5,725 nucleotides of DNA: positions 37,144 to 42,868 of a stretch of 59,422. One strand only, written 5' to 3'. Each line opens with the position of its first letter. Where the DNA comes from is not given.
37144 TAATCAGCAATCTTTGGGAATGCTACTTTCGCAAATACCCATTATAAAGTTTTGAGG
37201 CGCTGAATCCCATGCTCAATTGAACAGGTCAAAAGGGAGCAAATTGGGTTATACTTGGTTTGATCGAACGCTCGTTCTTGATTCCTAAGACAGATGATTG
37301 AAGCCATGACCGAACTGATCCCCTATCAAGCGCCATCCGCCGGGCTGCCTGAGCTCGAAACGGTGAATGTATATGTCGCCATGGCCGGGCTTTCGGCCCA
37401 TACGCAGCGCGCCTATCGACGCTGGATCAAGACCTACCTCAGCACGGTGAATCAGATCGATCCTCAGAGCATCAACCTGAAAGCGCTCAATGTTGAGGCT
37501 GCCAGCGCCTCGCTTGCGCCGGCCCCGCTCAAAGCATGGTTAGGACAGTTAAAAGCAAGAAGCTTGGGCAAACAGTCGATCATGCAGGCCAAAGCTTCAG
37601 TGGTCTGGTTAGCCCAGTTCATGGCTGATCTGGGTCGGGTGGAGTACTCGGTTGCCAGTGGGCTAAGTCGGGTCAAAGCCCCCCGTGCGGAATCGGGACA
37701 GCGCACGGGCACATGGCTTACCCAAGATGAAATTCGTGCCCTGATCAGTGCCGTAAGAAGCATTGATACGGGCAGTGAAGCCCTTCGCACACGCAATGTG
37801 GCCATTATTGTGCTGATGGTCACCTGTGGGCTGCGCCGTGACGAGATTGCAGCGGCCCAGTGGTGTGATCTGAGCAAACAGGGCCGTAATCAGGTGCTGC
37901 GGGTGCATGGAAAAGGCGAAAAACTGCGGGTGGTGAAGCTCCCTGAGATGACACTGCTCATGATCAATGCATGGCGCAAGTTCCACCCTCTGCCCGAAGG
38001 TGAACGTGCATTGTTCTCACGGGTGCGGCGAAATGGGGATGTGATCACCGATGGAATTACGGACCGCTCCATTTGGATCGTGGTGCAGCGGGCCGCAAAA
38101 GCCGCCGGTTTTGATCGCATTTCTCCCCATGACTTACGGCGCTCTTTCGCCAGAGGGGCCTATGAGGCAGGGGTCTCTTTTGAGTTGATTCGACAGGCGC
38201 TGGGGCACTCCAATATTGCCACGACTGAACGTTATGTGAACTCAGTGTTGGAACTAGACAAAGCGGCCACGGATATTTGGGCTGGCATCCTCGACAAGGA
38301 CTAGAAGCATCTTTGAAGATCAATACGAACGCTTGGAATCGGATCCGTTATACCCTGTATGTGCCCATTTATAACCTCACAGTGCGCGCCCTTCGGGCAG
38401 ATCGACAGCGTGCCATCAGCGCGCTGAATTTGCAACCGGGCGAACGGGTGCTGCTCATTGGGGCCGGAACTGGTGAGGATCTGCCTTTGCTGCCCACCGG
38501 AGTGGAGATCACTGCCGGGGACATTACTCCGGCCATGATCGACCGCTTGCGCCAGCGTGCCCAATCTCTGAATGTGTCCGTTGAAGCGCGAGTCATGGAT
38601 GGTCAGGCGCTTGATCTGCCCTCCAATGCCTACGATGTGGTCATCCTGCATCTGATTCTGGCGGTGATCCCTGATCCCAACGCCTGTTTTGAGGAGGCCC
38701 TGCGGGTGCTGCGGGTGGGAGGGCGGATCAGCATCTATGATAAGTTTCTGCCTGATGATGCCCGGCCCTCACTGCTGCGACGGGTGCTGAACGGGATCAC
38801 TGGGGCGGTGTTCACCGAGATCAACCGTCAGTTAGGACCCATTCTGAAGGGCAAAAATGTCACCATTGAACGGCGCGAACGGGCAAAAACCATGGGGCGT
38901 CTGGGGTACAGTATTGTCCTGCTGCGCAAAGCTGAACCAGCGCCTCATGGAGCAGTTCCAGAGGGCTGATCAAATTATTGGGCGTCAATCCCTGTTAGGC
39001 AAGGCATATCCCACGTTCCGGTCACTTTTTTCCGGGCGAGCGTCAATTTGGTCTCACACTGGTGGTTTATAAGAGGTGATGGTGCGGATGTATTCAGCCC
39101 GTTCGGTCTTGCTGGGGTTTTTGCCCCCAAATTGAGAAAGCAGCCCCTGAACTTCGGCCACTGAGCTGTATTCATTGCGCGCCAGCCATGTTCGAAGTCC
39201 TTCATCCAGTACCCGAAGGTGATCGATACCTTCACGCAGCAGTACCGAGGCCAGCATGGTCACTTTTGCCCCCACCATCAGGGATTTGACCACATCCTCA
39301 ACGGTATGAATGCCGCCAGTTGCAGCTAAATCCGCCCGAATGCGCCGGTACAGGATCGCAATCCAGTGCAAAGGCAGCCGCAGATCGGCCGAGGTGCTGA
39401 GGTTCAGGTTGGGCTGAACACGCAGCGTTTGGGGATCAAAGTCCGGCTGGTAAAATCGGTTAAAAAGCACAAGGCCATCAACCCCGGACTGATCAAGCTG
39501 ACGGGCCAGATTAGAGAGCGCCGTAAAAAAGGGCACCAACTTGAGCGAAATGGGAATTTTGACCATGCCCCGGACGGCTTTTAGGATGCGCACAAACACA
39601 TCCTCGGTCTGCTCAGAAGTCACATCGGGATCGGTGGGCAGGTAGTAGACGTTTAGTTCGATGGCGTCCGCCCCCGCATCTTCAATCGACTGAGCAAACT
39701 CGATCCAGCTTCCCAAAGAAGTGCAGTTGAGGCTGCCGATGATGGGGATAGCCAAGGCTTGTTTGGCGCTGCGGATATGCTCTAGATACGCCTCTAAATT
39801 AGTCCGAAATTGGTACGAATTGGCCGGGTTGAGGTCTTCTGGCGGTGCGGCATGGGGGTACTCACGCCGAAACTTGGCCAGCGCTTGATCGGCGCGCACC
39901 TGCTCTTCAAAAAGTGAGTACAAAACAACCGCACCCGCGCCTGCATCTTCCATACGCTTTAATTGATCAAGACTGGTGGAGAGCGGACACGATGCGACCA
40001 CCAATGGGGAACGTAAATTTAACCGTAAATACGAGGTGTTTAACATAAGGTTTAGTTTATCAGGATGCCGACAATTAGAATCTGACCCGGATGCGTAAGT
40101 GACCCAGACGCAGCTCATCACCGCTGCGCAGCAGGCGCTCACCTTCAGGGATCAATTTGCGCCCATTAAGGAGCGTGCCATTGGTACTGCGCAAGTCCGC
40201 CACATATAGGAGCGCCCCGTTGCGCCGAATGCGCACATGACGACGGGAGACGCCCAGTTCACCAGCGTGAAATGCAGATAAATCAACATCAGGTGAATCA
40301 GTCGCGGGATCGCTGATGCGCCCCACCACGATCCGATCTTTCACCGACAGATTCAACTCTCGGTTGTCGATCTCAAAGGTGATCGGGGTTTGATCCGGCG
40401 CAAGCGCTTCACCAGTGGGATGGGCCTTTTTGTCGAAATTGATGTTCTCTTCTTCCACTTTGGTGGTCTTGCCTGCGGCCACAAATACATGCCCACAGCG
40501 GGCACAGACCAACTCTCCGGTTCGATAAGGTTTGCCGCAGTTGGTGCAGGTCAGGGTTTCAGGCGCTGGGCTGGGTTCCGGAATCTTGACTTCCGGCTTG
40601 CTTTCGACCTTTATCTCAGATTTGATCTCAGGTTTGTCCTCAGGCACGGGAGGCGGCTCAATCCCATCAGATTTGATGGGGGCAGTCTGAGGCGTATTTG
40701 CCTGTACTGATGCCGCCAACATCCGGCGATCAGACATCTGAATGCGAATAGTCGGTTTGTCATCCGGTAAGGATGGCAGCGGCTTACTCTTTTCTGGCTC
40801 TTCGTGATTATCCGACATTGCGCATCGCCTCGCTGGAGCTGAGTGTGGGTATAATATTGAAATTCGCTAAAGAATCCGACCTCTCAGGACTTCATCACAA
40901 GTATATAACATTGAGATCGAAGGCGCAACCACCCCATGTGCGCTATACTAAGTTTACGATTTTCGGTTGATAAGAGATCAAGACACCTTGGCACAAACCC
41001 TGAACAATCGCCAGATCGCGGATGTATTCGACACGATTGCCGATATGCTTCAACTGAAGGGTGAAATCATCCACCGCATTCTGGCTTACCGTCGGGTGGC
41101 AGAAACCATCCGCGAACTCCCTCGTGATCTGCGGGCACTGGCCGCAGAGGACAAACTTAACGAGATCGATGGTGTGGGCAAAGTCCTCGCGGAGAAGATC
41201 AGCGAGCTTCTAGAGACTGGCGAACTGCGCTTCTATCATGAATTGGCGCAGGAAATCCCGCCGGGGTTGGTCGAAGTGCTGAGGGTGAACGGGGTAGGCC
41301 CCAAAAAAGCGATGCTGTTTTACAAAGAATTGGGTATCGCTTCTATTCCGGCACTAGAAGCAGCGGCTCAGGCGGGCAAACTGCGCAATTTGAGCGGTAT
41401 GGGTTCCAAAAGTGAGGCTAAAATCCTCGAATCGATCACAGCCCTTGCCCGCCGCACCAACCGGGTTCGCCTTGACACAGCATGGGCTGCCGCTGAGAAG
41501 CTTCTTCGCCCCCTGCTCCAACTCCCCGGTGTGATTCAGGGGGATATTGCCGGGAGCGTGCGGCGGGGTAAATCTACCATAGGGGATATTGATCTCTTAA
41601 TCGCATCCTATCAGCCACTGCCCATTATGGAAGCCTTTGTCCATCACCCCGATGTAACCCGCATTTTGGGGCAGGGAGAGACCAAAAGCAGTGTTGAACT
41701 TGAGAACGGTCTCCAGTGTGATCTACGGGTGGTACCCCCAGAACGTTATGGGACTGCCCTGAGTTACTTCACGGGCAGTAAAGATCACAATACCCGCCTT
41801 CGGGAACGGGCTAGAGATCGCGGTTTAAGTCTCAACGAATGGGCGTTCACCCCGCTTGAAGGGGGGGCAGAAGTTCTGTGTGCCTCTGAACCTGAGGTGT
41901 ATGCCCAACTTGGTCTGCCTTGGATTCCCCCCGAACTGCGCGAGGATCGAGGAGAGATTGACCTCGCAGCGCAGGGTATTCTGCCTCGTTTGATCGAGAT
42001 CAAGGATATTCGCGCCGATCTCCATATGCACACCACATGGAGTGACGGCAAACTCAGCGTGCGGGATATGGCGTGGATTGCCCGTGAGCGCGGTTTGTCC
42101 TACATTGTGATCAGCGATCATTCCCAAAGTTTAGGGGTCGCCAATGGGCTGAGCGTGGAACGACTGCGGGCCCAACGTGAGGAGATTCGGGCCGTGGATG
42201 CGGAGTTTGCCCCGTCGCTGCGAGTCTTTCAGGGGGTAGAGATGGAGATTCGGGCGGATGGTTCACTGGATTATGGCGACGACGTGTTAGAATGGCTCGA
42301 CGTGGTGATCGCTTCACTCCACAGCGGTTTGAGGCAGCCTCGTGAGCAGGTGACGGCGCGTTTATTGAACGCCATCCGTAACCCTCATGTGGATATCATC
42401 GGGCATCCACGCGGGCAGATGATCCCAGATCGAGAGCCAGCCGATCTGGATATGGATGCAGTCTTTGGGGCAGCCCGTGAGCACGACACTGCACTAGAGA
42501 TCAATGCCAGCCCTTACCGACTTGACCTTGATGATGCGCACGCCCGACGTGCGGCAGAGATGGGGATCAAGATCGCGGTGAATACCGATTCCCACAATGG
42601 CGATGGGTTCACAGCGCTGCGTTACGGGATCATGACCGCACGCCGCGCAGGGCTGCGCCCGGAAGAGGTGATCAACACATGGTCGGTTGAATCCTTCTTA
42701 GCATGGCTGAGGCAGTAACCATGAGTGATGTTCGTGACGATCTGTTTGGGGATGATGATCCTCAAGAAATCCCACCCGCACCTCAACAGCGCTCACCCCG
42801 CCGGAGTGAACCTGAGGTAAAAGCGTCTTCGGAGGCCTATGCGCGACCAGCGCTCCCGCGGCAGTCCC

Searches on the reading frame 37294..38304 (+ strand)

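Call 31: search_protein_families(library=pfam, proteins=[window:37294-38304:+], max_evalue=0.000001)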
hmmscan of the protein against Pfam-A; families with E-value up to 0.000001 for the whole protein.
window:37294-38304:+ (336 aa): 1 family
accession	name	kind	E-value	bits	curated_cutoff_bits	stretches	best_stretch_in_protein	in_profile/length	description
PF00589.27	Phage_integrase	-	2.4e-25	89.7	27.1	1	141-317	2-168/172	Phage integrase family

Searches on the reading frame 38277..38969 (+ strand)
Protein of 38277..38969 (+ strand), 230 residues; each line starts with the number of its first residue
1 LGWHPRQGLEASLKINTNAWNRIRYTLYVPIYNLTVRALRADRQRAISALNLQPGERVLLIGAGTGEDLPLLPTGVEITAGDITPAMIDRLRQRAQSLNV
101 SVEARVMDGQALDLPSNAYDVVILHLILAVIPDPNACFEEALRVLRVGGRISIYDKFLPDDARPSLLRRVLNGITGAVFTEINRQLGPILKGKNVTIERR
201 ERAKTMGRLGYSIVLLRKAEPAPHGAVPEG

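Call 31: search_protein_families(library=pfam, proteins=[window:38277-38969:+], max_evalue=0.000001)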
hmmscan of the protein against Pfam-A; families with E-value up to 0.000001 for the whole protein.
window:38277-38969:+ (230 aa): 5 families
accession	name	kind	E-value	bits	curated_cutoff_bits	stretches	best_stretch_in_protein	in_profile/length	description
PF08241.18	Methyltransf_11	-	6.7e-17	62.4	21.2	1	60-152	2-94/95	Methyltransferase domain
PF13649.12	Methyltransf_25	-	4.5e-15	56.6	27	1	58-149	1-97/97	Methyltransferase domain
PF13847.12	Methyltransf_31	-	1.4e-14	54.4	27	1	54-154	3-110/145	Methyltransferase domain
PF08242.18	Methyltransf_12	-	1.1e-10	42.6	30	1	61-151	3-98/98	Methyltransferase domain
PF13489.12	Methyltransf_23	-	8.9e-08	32.5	27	1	42-166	12-128/164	Methyltransferase domain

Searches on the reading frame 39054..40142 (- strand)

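Call 31: search_protein_families(library=pfam, proteins=[window:39054-40142:-], max_evalue=0.000001)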
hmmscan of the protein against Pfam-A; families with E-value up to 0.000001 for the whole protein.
window:39054-40142:- (362 aa): 1 family
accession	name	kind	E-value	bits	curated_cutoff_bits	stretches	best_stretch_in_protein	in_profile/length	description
PF01180.27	DHO_dh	-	6e-11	42.5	27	1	116-317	76-288/291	Dihydroorotate dehydrogenase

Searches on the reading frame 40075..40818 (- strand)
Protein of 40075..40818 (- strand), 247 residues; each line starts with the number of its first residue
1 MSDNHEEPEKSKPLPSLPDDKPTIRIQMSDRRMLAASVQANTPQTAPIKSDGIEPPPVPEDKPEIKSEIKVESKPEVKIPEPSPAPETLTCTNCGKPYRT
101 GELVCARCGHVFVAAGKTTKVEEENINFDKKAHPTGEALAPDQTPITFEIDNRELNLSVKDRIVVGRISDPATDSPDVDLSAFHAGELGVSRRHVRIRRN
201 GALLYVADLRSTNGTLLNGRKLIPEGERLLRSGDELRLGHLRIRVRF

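Call 31: search_protein_families(library=pfam, proteins=[window:40075-40818:-], max_evalue=0.000001)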
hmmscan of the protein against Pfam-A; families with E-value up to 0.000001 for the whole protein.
window:40075-40818:- (247 aa): 1 family
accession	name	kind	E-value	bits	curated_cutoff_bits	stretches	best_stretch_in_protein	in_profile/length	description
PF00498.31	FHA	-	1.2e-13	51.7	20.7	1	164-239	2-67/67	FHA domain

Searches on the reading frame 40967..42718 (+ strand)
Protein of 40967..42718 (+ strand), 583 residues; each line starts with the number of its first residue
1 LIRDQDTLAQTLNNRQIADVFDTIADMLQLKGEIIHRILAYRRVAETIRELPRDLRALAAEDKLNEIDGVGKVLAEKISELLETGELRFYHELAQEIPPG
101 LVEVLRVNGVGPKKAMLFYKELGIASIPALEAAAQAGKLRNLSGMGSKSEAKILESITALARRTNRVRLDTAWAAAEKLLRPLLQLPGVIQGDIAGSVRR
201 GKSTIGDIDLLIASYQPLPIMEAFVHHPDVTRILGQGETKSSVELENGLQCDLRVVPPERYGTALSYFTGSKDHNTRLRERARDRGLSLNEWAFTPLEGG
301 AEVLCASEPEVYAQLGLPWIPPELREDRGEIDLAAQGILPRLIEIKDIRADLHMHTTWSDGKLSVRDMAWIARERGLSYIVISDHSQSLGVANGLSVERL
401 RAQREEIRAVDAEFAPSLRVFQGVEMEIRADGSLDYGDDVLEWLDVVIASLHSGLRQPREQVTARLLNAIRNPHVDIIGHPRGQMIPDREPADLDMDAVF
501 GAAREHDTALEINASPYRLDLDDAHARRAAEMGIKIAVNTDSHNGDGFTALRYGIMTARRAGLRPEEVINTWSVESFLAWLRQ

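Call 10: search_protein_families(library=pfam, proteins=[window:40967-42718:+], max_evalue=0.00001)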
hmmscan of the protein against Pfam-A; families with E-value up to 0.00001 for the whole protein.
window:40967-42718:+ (583 aa): 4 families
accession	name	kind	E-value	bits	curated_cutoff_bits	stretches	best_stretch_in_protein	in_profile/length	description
PF14791.11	DNA_pol_B_thumb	-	2.1e-21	76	25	1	264-326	1-63/63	DNA polymerase beta thumb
PF14716.13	HHH_8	-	1.7e-17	64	30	1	13-87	2-73/73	Helix-hairpin-helix domain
PF14520.12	HHH_5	-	3.6e-10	40.6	27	1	103-156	3-54/57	Helix-hairpin-helix domain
PF02811.25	PHP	-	1.7e-06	28.9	26.4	1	351-481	1-129/164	PHP domain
